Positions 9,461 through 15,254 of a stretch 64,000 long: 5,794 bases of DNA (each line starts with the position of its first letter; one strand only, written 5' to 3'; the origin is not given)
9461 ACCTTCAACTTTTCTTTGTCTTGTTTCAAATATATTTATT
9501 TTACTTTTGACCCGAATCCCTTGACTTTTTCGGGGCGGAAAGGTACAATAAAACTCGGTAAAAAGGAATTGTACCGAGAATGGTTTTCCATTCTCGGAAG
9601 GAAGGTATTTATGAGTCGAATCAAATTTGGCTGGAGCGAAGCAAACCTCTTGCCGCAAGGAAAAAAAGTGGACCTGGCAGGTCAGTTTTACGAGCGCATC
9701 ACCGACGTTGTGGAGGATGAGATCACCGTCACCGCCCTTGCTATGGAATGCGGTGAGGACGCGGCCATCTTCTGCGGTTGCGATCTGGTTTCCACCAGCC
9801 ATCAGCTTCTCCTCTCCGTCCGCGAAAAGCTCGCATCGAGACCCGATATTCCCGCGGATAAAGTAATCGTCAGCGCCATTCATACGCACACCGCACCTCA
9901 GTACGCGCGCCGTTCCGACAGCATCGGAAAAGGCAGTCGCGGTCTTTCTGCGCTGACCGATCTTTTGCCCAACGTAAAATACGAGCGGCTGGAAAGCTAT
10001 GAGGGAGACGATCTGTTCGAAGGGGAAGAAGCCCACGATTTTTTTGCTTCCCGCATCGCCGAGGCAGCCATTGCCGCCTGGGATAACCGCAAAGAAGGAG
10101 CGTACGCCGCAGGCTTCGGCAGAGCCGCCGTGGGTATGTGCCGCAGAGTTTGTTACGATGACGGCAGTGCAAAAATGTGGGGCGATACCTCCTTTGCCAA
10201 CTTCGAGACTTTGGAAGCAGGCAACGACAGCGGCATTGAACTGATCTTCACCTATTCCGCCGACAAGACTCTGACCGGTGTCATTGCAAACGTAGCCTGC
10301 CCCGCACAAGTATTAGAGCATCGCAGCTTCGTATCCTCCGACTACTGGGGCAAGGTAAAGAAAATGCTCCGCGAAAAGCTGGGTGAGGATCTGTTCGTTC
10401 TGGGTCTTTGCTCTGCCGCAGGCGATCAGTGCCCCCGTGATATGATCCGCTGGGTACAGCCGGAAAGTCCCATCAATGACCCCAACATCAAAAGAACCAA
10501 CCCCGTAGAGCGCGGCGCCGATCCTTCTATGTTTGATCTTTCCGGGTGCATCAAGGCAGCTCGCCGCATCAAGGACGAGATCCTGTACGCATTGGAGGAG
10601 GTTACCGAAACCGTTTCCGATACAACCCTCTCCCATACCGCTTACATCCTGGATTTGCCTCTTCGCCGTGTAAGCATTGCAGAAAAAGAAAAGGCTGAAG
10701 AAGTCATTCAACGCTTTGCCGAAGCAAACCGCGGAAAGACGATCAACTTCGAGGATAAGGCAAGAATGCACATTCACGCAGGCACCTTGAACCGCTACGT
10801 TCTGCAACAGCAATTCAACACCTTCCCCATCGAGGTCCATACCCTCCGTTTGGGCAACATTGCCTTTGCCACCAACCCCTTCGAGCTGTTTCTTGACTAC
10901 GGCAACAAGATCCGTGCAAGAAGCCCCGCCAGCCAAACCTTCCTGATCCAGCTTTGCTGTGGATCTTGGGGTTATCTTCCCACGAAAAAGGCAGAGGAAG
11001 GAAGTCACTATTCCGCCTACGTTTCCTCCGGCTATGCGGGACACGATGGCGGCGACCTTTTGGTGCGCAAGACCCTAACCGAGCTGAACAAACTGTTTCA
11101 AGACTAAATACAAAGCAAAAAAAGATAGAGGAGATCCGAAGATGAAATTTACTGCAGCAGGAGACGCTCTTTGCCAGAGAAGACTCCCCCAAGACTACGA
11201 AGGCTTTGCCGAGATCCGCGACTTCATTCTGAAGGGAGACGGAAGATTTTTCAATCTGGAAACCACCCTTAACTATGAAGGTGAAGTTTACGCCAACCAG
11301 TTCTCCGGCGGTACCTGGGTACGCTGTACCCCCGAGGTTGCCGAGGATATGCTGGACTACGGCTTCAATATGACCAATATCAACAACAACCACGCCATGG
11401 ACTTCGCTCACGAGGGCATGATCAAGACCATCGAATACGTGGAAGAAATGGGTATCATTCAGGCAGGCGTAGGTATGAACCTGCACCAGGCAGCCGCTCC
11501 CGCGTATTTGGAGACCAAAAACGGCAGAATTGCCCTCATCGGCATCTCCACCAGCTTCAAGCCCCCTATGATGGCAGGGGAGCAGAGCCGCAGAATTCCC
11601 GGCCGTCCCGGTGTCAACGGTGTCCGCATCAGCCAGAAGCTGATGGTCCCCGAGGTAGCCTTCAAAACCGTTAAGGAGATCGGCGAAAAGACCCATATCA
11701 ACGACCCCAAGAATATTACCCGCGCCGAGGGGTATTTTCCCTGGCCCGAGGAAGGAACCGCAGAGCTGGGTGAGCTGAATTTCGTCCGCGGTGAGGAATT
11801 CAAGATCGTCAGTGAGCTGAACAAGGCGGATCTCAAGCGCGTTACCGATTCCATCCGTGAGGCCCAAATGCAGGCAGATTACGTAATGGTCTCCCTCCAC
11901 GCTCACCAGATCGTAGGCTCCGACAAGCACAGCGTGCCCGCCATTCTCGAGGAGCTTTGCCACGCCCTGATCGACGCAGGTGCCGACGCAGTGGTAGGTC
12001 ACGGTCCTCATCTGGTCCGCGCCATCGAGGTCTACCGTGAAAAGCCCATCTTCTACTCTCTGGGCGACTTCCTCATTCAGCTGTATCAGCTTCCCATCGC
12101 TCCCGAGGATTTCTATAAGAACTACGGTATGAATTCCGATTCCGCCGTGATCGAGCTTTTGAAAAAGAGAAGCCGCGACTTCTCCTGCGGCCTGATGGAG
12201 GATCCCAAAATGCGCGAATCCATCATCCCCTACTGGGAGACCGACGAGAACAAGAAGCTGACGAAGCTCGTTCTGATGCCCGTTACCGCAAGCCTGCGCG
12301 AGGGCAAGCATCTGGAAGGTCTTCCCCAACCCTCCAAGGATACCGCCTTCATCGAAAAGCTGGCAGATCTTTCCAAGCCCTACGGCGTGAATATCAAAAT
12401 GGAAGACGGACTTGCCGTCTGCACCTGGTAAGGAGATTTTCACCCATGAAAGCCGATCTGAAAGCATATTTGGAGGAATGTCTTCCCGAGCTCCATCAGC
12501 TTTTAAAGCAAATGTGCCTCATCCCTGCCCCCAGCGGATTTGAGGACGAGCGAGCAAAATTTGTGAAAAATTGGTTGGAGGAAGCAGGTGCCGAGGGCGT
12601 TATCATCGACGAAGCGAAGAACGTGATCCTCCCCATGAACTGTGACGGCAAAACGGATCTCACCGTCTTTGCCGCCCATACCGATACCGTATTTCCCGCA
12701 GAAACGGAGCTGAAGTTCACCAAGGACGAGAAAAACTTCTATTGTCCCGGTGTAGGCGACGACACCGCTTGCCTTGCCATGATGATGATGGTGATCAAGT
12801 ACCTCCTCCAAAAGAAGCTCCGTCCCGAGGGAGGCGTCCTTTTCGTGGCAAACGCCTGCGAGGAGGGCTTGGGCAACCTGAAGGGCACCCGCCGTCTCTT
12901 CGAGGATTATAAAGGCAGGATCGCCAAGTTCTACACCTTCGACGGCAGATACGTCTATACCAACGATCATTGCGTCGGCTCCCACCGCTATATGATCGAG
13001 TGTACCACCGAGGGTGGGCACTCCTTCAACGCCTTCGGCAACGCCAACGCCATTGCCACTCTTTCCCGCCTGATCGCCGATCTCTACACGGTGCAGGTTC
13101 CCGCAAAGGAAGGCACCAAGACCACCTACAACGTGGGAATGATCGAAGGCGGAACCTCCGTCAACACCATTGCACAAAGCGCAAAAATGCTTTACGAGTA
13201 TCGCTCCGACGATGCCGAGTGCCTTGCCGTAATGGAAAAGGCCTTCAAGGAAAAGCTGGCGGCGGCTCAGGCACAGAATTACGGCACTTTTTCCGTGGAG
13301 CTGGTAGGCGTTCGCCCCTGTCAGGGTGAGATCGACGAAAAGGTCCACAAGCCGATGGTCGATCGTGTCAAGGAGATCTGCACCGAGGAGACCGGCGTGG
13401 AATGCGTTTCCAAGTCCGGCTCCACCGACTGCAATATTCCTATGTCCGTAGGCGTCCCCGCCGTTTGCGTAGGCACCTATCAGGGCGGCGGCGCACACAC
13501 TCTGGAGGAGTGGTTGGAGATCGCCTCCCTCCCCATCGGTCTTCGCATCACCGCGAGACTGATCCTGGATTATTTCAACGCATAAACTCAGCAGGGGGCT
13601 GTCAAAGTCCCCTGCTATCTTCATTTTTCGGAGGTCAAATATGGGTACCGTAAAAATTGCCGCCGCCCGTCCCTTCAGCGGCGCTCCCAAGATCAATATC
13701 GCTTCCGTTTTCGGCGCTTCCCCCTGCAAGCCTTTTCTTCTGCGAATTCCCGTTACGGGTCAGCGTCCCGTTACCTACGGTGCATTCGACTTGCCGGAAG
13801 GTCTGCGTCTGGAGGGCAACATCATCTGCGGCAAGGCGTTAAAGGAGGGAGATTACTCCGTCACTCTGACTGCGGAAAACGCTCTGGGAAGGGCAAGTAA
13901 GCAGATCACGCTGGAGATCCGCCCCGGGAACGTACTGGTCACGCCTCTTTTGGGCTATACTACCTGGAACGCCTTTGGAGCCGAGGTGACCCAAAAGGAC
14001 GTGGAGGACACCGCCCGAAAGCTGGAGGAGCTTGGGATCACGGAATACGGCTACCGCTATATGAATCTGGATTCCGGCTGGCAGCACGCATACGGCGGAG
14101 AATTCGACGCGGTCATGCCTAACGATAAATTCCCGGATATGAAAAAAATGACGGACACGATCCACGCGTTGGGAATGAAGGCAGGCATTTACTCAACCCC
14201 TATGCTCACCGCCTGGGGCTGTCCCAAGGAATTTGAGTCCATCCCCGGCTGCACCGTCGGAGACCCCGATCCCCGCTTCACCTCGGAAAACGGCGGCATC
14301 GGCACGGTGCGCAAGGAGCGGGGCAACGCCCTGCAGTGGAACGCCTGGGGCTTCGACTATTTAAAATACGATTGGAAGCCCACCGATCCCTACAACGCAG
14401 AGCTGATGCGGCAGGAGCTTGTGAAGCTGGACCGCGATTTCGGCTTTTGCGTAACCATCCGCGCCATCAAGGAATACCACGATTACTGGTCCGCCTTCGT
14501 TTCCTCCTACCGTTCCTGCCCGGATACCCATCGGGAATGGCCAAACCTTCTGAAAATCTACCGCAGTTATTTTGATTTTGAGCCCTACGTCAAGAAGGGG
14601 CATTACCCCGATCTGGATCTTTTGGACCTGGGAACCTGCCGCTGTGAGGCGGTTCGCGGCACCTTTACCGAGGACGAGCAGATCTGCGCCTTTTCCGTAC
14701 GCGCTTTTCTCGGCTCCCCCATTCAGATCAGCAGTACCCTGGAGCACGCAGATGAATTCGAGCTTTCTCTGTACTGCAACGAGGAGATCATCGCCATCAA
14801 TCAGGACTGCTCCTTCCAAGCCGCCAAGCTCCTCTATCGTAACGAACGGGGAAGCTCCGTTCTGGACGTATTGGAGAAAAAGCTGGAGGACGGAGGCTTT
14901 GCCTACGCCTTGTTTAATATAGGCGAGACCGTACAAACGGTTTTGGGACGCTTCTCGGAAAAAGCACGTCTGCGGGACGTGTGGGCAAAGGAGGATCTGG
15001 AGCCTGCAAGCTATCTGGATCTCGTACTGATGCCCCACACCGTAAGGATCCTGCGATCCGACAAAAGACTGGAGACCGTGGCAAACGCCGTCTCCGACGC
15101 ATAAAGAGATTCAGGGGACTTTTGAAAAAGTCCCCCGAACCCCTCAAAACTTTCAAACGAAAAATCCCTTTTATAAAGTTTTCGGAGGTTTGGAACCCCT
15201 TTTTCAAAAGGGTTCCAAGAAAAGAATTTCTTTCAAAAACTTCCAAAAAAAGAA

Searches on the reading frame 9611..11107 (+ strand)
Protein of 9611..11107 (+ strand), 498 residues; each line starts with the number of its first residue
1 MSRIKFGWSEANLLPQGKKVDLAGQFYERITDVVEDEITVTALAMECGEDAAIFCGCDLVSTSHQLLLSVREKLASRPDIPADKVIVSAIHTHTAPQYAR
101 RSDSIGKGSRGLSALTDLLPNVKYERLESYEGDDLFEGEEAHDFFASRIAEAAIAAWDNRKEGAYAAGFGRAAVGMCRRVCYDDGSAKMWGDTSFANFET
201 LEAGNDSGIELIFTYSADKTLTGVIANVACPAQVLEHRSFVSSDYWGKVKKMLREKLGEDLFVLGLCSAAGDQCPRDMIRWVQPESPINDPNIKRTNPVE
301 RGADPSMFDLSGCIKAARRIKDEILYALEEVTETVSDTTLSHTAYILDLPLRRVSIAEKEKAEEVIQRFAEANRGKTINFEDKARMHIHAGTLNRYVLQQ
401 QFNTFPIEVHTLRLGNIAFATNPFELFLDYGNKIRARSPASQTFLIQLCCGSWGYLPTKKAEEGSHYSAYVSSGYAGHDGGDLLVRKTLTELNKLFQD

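Call 4: search_protein_families(library=pfam, proteins=[window:9611-11107:+], max_evalue=1)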
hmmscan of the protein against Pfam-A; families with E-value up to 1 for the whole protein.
window:9611-11107:+ (498 aa): 1 family
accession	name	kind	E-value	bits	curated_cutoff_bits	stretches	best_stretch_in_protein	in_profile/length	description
PF17203.10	sCache_3_2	-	0.23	12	28.4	1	326-397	38-105/140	Single cache domain 3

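Call 5: search_protein_families(library=ncbifam, proteins=[window:9611-11107:+], max_evalue=1)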
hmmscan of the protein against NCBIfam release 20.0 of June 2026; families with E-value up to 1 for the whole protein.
window:9611-11107:+ (498 aa): 1 family
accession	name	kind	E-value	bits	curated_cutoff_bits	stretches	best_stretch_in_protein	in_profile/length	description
TIGR03923.1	T7SS_EccE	equivalog_domain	0.11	11.4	108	1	34-95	92-154/344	type VII secretion protein EccE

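Call 51: search_solved_structures(query=window:9611-11104:+, max_evalue=10, show_alignments=1)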
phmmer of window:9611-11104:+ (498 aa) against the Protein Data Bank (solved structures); distinct sequences matched with E-value up to 10: 1.
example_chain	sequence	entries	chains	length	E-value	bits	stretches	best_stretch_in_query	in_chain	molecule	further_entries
4pdy_A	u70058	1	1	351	0.91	11.4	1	147-236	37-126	Aminoglycoside phosphotransferase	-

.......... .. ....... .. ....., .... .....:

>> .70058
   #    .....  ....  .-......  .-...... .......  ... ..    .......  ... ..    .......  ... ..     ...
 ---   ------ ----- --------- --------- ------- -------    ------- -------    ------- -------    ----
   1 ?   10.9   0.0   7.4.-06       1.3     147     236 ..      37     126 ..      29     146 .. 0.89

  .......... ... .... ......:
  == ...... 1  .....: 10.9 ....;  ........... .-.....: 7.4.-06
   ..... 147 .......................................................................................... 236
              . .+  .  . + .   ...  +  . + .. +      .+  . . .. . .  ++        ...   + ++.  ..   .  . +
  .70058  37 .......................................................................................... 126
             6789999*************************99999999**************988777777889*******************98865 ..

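Call 52: find_homologous_proteins(query=window:9611-11104:+, max_evalue=0.001)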
Query window:9611-11104:+ (498 aa): 3690 proteins with E <= 0.001 among 8000 candidates; the best 120 are listed.
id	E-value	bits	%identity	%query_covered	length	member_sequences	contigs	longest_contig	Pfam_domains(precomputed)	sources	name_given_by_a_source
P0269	0.0e+0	1046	91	100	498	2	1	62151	-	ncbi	-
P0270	0.0e+0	1019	89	100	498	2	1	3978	-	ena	-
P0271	3.4e-292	987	86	100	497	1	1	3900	-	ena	-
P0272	1.2e-289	979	85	100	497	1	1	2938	-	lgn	-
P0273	3.1e-287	971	84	100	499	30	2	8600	-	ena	-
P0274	3.3e-286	968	84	100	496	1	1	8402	-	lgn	-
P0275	7.8e-281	950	83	100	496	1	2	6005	-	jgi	-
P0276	2.9e-279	945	81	100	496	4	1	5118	-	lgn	-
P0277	5.0e-237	805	71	100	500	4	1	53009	-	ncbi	-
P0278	1.8e-234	797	71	100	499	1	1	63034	-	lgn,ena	-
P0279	1.4e-233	794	70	100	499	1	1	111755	-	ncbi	-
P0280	3.4e-232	790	69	100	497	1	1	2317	-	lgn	-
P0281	1.9e-228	777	68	100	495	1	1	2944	-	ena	-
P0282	4.3e-227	773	66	100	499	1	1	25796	-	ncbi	-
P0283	5.4e-227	772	69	100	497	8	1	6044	-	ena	-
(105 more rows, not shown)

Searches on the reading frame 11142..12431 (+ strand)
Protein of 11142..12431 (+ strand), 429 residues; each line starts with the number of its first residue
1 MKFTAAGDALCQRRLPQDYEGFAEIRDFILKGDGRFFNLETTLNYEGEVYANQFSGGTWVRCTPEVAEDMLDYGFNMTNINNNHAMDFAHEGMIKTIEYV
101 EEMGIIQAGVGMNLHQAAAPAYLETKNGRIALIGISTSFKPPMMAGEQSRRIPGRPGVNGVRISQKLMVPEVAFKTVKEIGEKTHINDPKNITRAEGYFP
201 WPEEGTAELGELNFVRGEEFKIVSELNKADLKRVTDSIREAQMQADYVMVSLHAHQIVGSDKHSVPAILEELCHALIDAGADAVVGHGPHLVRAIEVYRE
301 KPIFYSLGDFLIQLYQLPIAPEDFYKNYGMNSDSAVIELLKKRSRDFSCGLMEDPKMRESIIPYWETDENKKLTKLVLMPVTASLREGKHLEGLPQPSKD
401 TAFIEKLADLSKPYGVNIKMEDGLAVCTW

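Call 9: search_protein_families(library=pfam, proteins=[window:11142-12431:+], max_evalue=0.001)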
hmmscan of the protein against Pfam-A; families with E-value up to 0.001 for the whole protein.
window:11142-12431:+ (429 aa): 1 family
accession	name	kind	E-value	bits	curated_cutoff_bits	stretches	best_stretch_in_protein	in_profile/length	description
PF09587.15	PGA_cap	-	1.3e-51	176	27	1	3-311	2-252/255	Bacterial capsule synthesis protein PGA_cap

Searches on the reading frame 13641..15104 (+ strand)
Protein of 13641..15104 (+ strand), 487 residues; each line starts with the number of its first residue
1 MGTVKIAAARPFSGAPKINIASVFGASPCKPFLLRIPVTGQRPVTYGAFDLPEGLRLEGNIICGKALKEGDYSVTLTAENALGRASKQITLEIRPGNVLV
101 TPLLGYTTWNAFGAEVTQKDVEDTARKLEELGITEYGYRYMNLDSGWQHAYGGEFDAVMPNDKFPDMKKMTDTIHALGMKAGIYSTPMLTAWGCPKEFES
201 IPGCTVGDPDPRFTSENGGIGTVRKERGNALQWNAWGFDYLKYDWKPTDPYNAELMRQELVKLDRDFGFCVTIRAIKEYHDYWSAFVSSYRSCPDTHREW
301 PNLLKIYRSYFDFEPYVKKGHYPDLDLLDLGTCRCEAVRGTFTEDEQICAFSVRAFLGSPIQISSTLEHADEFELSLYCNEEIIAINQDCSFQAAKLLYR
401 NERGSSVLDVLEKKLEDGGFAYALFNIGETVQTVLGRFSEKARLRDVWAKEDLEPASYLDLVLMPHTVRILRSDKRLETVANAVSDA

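Call 9: search_protein_families(library=pfam, proteins=[window:13641-15104:+], max_evalue=0.001)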
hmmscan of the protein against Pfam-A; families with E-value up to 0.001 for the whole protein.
window:13641-15104:+ (487 aa): 3 families
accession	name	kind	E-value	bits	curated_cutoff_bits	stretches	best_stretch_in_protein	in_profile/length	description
PF16499.11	Melibiase_2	-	8.3e-09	35.6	23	1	120-199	30-112/284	Alpha galactosidase A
PF17801.7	Melibiase_C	-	6e-07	29.9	22.9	1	408-472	4-70/71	Alpha galactosidase C-terminal beta sandwich domain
PF00801.26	PKD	-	0.00032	21.1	23.5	1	49-92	34-79/80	PKD domain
